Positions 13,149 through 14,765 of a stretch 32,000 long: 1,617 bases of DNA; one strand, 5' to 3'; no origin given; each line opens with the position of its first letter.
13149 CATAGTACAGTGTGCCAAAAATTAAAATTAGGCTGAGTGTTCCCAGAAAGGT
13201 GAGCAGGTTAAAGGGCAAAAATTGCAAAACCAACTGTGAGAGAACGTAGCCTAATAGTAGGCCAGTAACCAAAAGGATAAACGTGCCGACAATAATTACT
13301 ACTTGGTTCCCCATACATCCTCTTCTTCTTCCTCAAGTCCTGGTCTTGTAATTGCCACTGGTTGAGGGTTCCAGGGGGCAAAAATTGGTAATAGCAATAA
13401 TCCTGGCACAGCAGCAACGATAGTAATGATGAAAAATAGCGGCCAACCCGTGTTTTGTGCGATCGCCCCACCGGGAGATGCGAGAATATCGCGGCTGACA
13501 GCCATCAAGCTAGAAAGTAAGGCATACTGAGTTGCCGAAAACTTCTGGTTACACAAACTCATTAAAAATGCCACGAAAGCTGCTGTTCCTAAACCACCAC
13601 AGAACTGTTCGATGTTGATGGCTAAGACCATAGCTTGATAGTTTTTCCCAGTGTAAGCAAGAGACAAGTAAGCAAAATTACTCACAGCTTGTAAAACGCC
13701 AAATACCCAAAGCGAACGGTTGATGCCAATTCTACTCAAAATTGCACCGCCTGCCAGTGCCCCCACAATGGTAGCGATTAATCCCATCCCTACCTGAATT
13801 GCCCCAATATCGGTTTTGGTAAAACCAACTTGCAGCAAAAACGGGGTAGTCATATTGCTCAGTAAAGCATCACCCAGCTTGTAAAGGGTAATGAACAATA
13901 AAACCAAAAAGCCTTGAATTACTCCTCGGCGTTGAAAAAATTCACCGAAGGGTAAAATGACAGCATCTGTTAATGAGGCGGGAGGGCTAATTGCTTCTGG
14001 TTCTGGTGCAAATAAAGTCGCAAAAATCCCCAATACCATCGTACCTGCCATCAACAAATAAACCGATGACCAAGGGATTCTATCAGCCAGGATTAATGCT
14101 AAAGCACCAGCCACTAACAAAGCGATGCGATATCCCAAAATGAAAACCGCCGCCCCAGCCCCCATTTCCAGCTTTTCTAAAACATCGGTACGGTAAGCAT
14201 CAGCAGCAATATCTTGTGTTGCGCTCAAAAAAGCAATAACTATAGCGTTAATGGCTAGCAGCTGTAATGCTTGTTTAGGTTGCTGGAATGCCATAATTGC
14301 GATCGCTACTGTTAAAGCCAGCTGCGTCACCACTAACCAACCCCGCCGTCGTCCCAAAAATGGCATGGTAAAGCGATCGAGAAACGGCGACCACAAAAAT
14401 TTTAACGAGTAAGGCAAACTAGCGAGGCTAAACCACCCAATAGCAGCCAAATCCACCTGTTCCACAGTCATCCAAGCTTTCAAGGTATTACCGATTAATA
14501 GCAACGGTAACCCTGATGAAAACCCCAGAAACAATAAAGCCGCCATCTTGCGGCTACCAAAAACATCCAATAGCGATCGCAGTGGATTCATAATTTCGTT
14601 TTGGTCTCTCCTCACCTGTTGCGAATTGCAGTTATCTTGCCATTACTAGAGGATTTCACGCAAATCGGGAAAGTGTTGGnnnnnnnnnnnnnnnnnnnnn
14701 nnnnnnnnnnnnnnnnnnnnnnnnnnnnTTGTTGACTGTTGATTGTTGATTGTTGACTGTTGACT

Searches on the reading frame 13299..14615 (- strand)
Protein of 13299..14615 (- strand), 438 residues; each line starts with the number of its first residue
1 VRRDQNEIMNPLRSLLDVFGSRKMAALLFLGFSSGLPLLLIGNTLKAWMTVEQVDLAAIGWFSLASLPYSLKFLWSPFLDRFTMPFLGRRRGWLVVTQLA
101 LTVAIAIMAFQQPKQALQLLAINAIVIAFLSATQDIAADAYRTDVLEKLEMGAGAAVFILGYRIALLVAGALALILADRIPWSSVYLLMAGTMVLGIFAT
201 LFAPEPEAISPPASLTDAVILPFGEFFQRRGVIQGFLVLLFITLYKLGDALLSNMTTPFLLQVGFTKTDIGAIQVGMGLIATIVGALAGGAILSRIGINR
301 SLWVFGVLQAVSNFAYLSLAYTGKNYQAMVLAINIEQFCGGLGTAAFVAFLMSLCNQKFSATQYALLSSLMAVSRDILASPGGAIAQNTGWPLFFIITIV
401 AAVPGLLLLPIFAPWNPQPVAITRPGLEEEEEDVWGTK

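Call 4: search_protein_families(library=ncbifam, proteins=[window:13299-14615:-], max_evalue=0.01)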
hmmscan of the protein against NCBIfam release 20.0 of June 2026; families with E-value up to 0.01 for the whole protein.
window:13299-14615:- (438 aa): 7 families
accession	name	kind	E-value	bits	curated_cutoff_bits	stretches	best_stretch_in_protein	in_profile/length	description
TIGR00901.2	2A0125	subfamily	6.9e-154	512.5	350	1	21-409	3-415/417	AmpG family muropeptide MFS transporter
NF008867.0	PRK11902.1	equivalog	6.1e-147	489.9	656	1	13-409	4-400/419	muropeptide transporter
NF008238.0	PRK11010.1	equivalog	1e-139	466.6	756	1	15-411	5-401/492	muropeptide MFS transporter AmpG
TIGR02718.1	sider_RhtX_FptX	subfamily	2.2e-40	138.8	356.15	1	25-408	4-386/390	RhtX/FptX family siderophore transporter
TIGR00880.1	2_A_01_02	superfamily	5.4e-06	26.6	131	1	72-204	11-138/141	multidrug resistance protein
NF010802.0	PRK14206.1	equivalog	0.0015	18.6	140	1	161-208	13-60/131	fluoride efflux transporter CrcB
NF010799.0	PRK14203.1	equivalog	0.0048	17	129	1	160-223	17-80/132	fluoride efflux transporter CrcB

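Call 5: search_protein_families(library=pfam, proteins=[window:13299-14615:-], max_evalue=0.01)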
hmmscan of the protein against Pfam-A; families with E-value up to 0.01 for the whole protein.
window:13299-14615:- (438 aa): 3 families
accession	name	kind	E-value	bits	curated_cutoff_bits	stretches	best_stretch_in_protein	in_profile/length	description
PF07690.21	MFS_1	-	2.8e-22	79.6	33.4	1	27-373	1-341/347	Major Facilitator Superfamily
PF13000.13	Acatn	-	1.9e-12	47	23.7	1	30-169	8-170/546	Acetyl-coenzyme A transporter 1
PF03092.22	BT1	-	0.00085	18.6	22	0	63-382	32-374/432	BT1 family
